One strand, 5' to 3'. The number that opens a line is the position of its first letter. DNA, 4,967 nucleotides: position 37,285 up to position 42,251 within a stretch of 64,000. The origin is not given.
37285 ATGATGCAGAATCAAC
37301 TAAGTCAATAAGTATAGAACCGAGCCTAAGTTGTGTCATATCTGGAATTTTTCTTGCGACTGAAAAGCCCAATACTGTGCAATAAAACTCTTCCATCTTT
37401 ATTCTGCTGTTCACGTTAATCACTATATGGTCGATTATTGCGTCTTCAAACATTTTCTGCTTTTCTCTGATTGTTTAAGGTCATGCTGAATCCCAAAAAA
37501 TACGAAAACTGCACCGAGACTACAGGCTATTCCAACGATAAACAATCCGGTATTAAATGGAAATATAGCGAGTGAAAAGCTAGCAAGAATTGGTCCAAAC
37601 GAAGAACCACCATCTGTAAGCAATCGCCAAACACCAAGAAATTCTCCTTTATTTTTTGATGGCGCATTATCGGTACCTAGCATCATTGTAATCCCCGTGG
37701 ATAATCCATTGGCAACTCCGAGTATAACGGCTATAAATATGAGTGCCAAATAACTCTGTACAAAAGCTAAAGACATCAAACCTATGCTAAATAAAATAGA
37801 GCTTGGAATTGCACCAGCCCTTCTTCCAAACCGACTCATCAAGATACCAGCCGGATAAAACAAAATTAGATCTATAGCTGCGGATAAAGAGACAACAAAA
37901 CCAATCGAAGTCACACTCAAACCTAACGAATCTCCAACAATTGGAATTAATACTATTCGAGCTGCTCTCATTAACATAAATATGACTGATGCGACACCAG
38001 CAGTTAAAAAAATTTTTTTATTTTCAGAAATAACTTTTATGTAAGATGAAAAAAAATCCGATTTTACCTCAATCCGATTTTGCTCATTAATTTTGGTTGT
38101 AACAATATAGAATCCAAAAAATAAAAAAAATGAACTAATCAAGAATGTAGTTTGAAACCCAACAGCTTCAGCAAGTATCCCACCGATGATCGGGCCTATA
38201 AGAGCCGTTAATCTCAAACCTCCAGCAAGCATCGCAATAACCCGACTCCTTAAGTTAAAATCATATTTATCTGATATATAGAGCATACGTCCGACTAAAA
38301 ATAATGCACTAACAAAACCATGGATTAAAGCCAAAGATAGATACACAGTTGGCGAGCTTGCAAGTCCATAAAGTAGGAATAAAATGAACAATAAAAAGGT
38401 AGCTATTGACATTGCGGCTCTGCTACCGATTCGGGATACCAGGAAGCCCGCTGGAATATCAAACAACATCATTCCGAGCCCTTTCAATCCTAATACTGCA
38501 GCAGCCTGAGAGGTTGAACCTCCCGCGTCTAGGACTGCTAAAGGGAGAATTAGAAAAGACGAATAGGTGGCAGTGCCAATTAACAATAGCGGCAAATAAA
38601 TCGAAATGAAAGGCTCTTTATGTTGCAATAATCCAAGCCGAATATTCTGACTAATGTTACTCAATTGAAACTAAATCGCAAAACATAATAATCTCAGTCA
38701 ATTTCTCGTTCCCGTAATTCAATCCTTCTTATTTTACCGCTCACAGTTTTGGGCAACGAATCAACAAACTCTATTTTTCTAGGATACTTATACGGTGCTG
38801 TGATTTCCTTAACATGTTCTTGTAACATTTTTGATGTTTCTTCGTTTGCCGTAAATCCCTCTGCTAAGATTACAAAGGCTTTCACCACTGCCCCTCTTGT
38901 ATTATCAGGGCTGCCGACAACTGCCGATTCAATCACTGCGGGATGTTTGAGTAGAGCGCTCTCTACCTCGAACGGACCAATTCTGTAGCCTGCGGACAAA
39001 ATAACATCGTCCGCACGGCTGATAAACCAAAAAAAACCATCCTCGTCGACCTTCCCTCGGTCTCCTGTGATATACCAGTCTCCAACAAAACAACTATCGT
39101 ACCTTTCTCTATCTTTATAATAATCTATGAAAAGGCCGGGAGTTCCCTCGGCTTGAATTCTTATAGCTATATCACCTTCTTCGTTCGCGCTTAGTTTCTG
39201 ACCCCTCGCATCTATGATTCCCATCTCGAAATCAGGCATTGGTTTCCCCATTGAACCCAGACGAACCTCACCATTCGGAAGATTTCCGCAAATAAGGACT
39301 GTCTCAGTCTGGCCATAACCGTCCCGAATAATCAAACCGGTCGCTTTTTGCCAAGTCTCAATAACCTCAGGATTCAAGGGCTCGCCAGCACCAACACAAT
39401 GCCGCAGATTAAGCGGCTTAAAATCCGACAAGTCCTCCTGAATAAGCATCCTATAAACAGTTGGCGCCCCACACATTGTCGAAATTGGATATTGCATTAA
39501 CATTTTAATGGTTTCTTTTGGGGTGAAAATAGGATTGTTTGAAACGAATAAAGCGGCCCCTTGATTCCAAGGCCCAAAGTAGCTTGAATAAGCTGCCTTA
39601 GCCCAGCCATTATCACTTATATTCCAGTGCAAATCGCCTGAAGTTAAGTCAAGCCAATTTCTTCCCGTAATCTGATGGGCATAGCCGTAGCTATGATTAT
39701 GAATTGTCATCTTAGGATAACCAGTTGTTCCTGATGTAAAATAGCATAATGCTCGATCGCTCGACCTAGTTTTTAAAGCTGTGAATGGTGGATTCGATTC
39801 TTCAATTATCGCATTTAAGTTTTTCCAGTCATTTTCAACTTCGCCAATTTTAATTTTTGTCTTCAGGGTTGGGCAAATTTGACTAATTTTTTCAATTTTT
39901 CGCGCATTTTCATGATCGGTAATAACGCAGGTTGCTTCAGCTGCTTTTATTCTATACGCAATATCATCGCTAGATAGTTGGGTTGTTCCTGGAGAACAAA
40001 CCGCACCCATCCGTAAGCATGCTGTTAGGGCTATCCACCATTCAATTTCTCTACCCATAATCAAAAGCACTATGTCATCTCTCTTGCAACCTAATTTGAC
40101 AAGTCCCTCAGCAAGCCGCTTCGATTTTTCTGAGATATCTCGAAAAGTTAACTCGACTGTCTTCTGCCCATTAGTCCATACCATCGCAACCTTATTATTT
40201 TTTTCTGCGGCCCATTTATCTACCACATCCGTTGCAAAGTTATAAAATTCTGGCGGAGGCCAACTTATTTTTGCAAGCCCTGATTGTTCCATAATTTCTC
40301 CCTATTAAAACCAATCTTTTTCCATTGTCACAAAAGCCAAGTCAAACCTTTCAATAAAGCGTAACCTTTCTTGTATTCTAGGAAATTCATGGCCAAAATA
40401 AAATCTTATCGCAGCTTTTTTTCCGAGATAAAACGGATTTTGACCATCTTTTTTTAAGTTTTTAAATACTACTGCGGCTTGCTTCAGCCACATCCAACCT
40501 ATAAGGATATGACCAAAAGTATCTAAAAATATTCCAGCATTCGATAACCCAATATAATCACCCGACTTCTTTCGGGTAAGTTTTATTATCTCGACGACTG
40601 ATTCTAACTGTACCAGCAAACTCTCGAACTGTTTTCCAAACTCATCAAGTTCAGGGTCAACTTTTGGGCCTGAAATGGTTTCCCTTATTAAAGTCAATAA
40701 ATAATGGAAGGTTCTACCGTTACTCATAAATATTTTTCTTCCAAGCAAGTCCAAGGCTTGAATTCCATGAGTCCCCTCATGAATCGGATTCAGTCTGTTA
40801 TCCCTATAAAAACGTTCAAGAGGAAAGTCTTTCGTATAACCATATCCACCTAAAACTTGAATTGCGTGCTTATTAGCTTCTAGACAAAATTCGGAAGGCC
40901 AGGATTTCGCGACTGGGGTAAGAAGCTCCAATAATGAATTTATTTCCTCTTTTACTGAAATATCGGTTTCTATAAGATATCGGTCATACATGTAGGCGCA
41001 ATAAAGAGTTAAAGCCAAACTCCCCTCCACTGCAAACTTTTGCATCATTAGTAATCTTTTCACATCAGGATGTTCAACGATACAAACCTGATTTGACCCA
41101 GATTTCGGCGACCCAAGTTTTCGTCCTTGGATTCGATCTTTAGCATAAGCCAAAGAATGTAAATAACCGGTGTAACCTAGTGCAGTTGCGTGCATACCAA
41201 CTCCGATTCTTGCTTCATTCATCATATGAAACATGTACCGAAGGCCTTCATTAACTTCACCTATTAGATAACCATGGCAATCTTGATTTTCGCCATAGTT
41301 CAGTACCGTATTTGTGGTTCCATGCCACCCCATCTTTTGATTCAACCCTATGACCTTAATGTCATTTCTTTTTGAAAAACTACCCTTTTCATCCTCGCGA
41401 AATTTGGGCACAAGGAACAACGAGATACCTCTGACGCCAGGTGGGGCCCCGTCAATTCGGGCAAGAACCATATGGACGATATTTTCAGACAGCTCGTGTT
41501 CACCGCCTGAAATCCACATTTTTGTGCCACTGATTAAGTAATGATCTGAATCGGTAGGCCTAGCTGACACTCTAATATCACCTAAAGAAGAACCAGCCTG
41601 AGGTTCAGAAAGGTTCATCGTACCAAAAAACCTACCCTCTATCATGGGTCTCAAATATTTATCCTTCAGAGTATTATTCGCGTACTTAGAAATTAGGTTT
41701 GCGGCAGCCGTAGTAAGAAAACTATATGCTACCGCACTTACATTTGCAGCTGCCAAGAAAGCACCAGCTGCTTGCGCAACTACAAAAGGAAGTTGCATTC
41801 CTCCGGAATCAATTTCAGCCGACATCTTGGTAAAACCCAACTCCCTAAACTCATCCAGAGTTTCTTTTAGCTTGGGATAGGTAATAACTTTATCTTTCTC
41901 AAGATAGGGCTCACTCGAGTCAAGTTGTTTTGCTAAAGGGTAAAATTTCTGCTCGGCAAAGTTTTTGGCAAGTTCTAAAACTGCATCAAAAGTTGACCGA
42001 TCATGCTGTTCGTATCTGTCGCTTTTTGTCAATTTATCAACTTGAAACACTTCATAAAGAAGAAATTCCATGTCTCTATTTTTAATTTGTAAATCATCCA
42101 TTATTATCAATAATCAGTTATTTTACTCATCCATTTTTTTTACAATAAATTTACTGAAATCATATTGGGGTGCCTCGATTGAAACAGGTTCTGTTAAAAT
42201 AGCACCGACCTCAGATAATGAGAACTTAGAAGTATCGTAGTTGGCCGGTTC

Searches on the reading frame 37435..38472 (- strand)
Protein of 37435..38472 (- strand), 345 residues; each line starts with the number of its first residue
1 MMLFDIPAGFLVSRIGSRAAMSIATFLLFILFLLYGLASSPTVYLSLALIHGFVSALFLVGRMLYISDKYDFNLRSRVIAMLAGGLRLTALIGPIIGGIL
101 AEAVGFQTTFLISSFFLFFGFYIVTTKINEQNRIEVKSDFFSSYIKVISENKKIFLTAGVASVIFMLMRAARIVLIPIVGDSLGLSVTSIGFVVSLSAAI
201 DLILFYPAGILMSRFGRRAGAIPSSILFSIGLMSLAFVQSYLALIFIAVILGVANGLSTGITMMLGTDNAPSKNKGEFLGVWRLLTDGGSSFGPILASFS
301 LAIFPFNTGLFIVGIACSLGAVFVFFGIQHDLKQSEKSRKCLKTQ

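Call 61: search_protein_families(library=pfam, proteins=[window:37435-38472:-], max_evalue=0.00001)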
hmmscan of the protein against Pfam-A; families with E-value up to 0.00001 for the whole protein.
window:37435-38472:- (345 aa): 2 families
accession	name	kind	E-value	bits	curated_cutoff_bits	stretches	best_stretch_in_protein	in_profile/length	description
PF07690.21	MFS_1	-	4.1e-38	131.6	33.4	2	160-331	3-178/347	Major Facilitator Superfamily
PF12832.13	MFS_1_like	-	3.1e-07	30.2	25.2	0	8-111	267-372/373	MFS_1 like family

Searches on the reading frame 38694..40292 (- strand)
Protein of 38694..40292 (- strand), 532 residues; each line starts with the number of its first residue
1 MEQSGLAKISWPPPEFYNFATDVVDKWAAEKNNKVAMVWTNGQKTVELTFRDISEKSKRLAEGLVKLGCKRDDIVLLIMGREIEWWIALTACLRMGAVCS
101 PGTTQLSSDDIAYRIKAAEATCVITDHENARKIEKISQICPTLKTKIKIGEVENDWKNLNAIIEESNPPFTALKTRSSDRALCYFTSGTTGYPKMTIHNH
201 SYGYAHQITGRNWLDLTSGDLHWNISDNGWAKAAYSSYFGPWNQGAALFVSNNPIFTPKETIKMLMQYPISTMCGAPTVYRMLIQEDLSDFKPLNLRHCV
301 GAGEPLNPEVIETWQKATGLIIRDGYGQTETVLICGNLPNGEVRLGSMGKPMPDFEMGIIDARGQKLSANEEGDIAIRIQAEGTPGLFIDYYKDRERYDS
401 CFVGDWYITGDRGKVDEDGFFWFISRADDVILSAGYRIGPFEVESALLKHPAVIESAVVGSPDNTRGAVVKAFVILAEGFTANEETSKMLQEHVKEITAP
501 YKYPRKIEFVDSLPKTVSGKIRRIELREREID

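Call 65: search_protein_families(library=pfam, proteins=[window:38694-40292:-], max_evalue=0.00001)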
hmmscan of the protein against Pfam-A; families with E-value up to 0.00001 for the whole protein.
window:38694-40292:- (532 aa): 2 families
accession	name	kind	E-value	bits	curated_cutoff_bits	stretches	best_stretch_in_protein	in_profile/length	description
PF00501.34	AMP-binding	-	5.3e-63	213.6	29.9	1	25-378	2-375/384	AMP-binding enzyme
PF13193.12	AMP-binding_C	-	2.8e-23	83.1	24.5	1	442-520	1-76/76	AMP-binding enzyme C-terminal domain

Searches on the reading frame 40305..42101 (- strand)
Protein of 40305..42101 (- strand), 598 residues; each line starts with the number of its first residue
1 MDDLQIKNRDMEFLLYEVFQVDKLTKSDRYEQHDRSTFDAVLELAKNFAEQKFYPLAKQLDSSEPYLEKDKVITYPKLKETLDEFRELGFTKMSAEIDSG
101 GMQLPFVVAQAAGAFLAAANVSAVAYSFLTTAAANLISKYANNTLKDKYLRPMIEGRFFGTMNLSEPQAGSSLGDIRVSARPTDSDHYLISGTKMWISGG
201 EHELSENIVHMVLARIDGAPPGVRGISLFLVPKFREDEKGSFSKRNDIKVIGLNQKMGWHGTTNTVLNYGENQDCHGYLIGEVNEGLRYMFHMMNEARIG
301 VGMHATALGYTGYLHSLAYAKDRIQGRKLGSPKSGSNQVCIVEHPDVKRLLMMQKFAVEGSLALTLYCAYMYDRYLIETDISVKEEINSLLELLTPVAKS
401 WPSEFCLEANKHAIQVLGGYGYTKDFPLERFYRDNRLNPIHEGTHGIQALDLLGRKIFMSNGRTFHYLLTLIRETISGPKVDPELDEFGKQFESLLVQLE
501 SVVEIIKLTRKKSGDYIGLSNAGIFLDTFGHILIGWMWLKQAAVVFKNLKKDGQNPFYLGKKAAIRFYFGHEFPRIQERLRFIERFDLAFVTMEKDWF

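Call 65: search_protein_families(library=pfam, proteins=[window:40305-42101:-], max_evalue=0.00001)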
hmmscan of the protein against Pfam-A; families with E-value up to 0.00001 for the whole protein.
window:40305-42101:- (598 aa): 4 families
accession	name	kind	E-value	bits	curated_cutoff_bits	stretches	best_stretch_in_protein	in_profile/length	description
PF12806.12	Acyl-CoA_dh_C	-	2.3e-21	76.6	30.3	1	469-593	2-123/124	Acetyl-CoA dehydrogenase C-terminal like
PF00441.29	Acyl-CoA_dh_1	-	1.8e-17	64.3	22.4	1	284-451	1-144/150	Acyl-CoA dehydrogenase, C-terminal domain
PF02770.24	Acyl-CoA_dh_M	-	1e-11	45.3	33.3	1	162-240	2-72/97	Acyl-CoA dehydrogenase, middle domain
PF02771.21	Acyl-CoA_dh_N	-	1.3e-09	38.8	22.9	1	40-156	6-112/113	Acyl-CoA dehydrogenase, N-terminal domain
